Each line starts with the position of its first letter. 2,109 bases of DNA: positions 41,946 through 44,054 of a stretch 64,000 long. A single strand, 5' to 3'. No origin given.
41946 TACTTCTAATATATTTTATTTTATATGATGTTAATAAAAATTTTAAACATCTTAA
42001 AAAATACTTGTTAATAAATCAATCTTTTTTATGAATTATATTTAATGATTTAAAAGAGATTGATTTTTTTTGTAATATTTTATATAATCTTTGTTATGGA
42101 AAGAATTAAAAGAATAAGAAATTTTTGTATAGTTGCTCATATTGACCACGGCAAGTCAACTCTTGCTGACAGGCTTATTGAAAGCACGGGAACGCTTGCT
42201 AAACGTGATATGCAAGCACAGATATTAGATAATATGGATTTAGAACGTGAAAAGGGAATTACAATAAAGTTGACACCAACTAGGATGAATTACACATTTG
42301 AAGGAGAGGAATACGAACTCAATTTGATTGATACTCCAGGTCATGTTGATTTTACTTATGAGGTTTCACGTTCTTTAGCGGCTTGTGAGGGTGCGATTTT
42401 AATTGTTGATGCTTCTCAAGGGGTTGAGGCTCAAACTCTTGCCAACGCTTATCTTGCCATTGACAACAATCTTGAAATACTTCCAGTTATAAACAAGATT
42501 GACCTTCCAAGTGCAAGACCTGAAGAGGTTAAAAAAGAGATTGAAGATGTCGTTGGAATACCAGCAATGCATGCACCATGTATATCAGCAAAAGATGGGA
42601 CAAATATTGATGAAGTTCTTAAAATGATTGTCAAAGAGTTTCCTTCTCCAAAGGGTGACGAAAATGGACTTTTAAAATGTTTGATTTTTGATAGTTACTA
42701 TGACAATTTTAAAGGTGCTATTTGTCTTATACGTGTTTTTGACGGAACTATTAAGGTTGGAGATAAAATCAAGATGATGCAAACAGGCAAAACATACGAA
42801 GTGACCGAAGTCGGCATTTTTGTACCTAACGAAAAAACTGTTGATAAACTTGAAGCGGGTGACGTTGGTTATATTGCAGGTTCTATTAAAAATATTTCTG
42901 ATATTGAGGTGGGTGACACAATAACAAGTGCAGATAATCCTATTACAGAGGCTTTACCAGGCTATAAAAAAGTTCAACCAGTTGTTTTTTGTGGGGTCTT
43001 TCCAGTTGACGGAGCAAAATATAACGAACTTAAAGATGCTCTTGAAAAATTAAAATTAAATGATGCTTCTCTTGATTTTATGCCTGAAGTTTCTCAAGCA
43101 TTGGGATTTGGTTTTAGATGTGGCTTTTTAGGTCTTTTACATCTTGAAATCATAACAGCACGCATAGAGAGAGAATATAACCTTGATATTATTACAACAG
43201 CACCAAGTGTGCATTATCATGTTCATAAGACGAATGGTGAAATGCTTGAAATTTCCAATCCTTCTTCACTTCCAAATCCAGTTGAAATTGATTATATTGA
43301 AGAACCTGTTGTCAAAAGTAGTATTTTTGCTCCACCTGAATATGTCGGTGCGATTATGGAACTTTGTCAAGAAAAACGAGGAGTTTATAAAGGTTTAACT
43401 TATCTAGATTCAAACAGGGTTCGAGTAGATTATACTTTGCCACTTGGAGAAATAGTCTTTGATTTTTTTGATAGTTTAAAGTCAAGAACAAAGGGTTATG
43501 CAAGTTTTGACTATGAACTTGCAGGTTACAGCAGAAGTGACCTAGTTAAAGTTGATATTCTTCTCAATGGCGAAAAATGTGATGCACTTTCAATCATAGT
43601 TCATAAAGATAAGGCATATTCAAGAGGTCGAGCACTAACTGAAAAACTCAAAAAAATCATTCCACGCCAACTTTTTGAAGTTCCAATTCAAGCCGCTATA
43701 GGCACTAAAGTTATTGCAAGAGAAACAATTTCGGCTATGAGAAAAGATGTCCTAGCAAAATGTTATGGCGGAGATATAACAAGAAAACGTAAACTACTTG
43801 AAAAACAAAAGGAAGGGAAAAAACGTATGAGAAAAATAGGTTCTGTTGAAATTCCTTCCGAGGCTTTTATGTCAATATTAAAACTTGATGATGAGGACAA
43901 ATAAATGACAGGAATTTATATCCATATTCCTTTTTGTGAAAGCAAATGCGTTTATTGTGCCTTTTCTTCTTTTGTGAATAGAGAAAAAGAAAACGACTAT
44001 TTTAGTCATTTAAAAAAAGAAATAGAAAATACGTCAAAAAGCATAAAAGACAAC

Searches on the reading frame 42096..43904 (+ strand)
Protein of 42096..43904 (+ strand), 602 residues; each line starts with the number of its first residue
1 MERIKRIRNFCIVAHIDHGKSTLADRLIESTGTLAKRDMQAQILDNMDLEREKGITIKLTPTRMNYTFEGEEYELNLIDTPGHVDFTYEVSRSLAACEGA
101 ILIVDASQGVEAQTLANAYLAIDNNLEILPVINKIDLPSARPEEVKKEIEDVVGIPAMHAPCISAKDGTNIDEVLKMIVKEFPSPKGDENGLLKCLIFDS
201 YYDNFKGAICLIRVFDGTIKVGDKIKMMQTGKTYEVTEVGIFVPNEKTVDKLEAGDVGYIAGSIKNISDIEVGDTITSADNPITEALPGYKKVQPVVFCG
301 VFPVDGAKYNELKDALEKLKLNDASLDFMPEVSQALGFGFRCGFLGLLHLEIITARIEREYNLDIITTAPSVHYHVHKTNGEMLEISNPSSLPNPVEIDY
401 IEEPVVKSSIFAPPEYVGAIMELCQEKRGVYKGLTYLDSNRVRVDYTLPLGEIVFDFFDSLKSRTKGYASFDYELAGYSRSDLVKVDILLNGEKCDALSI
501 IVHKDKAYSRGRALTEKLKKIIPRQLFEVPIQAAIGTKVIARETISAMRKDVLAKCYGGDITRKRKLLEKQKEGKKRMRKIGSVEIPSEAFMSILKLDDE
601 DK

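Call 5: search_protein_families(library=pfam, proteins=[window:42096-43904:+])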
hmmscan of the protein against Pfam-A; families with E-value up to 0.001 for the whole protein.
window:42096-43904:+ (602 aa): 8 families
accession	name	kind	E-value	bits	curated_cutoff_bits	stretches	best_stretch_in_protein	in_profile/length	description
PF00009.33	GTP_EFTU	-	3.1e-56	190.4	26.5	1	5-183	1-187/188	Elongation factor Tu GTP binding domain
PF06421.17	LepA_C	-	1.2e-51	173.8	29.7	1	490-596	1-107/107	GTP-binding protein LepA C-terminus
PF00679.30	EFG_C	-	3.5e-21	75.5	27.9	1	401-487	2-87/89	Elongation factor G C-terminus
PF03144.31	GTP_EFTU_D2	-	3.4e-17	63.1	30.3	1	207-277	1-73/73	Elongation factor Tu domain 2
PF22042.2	EF-G_D2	-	7.5e-08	32.8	27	1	195-278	4-83/84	Elongation factor G domain 2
PF00071.28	Ras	-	1.9e-05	24.8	21.6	1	52-182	27-160/162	Ras family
PF14492.12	EFG_III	-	2.1e-05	24.9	27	1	294-367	3-73/75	Elongation Factor G, domain III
PF01926.29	MMR_HSR1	-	0.00031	21.3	21.9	0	15-134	7-113/113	50S ribosome-binding GTPase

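Call 6: find_encoding_contigs(protein=window:42096-43904:+, flank=3000, max_places=4)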
Protein window:42096-43904:+ (602 aa): 2 contigs read that carry it; 1 place shown.
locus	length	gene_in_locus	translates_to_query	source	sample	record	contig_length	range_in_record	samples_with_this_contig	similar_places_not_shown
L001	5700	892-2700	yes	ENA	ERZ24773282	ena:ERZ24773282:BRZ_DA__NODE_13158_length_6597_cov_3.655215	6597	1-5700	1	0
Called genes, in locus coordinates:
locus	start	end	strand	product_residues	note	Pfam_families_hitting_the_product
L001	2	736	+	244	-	?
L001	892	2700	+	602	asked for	PF00009:GTP_EFTU, PF00071:Ras (faint), PF03144:GTP_EFTU_D2, PF22042:EF-G_D2 (weak), PF14492:EFG_III (faint), PF00679:EFG_C, PF06421:LepA_C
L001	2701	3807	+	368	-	PF04055:Radical_SAM, PF06969:HemN_C (weak)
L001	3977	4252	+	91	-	PF04297:UPF0122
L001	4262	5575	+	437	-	PF02881:SRP54_N, PF06414:Zeta_toxin, PF00448:SRP54, PF01656:CbiA (weak), PF13207:AAA_17 (weak), PF13401:AAA_22 (weak), PF13671:AAA_33 (weak), PF02978:SRP_SPB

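Call 7: find_related_loci(query=window:42096-43904:+, collection=genome_contigs, flank=10000)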
Query window:42096-43904:+ (602 aa) in genome_contigs; peptide patterns used: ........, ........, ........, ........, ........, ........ (x = any residue, [..] = any of these).
600 stretches matched a pattern (row limit reached: there are more); 591 encode a relative of the query (tblastn E <= 1e-3); the best 80 are kept; 80 distinct loci.
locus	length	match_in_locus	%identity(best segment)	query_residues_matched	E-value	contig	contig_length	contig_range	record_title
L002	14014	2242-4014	81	7-597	0e+0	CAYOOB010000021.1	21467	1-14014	MAG TPA_asm: uncultured Lachnospiraceae bacterium isolate SRP141132_co3_356 genome assembly, contig: NODE_1870_length_21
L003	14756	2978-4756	72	6-598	0e+0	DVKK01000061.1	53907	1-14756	MAG TPA_asm: Candidatus Ornithoclostridium excrementipullorum isolate ChiW5-1639 ChiW5__C132966_L53907_SRR5506738, whole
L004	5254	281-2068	70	6-599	0e+0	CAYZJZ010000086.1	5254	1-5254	MAG TPA_asm: uncultured Eubacteriales bacterium isolate SRP313737_co1_205 genome assembly, contig: NODE_21597_length_525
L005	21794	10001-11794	68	2-598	0e+0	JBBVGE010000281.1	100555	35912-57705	Clostridium perfringens strain s008 NODE_5_length_100555_cov_57.1346_ID_11104, whole genome shotgun sequence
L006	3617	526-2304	72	6-598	0e+0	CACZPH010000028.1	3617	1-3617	MAG: uncultured Clostridiales bacterium isolate RUG12826 genome assembly, contig: RUG12826_asm_28, whole genome shotgun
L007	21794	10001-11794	67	3-599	0e+0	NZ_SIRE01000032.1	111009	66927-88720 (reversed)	Paenibacillus thalictri strain N2SHLJ1 Scaffold31_1, whole genome shotgun sequence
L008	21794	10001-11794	68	6-601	0e+0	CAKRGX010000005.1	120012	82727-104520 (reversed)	MAG: uncultured Eubacterium sp. isolate REFINED_METABAT215_TOP10_CONTIGS_1500_ASSEMBLY_K77_MERGED__Hadza_MoBio_hadza-E-H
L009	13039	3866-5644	71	7-598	0e+0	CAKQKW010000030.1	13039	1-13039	MAG: uncultured Clostridia bacterium isolate REFINED_METABAT215_TOP10_CONTIGS_1500_ASSEMBLY_K77_MERGED__Hadza_PheChl_Fib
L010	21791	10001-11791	68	3-598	0e+0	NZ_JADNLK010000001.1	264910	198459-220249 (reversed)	Clostridium sp. D43t1_170807_H7 NODE_1_length_264910_cov_30.2572, whole genome shotgun sequence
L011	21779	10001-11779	69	5-596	0e+0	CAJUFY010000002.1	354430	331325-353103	MAG TPA_asm: uncultured Christensenella sp. isolate MGBC141815 genome assembly, contig: MGBC141815.2, whole genome shotg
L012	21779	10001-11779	67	7-598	0e+0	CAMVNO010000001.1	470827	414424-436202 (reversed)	MAG TPA_asm: uncultured Clostridia bacterium isolate SRR8387718_bin.19_metaWRAP_v1.3_MAG genome assembly, contig: ERZ142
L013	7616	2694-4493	67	3-600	0e+0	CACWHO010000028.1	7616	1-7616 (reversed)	MAG: uncultured Clostridiales bacterium isolate RUG10594 genome assembly, contig: RUG10594_asm_28, whole genome shotgun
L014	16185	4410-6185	68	5-596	0e+0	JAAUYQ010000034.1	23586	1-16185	MAG: Clostridia bacterium isolate Mgla_MAG_6-bin_35 c_000000036430, whole genome shotgun sequence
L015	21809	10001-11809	66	1-602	0e+0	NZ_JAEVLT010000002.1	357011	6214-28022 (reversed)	Bacillus sp. EB600 ENGS202_contig_2, whole genome shotgun sequence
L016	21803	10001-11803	66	1-599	0e+0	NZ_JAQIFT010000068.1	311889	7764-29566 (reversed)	Holtiella tumoricola strain CC70A CC70.00068, whole genome shotgun sequence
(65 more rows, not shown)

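Call 24: list_cluster_members(proteins=[P0001, window:42096-43904:+, P0002, P0009, window:2821-4557:+, window:18121-18825:-, window:59353-60330:-])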
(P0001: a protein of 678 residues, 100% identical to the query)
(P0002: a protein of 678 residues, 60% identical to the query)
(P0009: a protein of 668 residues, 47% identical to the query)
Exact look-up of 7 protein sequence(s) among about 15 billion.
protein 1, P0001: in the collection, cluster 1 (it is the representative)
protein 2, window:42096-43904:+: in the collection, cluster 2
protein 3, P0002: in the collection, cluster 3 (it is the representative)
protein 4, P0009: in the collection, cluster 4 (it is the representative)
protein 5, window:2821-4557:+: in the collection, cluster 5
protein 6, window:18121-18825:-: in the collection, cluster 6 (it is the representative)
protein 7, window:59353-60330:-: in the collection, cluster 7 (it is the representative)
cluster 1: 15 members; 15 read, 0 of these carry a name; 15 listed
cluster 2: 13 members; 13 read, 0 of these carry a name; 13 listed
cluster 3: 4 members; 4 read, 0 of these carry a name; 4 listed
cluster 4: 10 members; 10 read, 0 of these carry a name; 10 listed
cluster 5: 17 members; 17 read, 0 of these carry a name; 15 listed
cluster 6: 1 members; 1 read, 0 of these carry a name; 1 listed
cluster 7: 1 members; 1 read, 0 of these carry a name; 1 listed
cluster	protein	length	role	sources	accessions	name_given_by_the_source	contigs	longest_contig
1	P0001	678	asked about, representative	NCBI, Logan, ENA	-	-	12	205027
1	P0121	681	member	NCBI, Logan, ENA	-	-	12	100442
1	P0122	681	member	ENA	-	-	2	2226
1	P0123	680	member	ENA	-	-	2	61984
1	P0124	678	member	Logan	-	-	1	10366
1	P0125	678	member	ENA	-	-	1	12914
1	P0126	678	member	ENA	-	-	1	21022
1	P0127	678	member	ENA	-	-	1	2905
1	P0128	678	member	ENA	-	-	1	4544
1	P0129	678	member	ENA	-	-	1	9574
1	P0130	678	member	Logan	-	-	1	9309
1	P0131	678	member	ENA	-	-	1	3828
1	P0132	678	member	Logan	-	-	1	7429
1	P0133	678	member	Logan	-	-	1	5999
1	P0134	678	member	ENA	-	-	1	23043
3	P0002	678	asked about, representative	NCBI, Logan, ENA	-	-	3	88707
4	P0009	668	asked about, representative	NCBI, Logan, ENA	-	-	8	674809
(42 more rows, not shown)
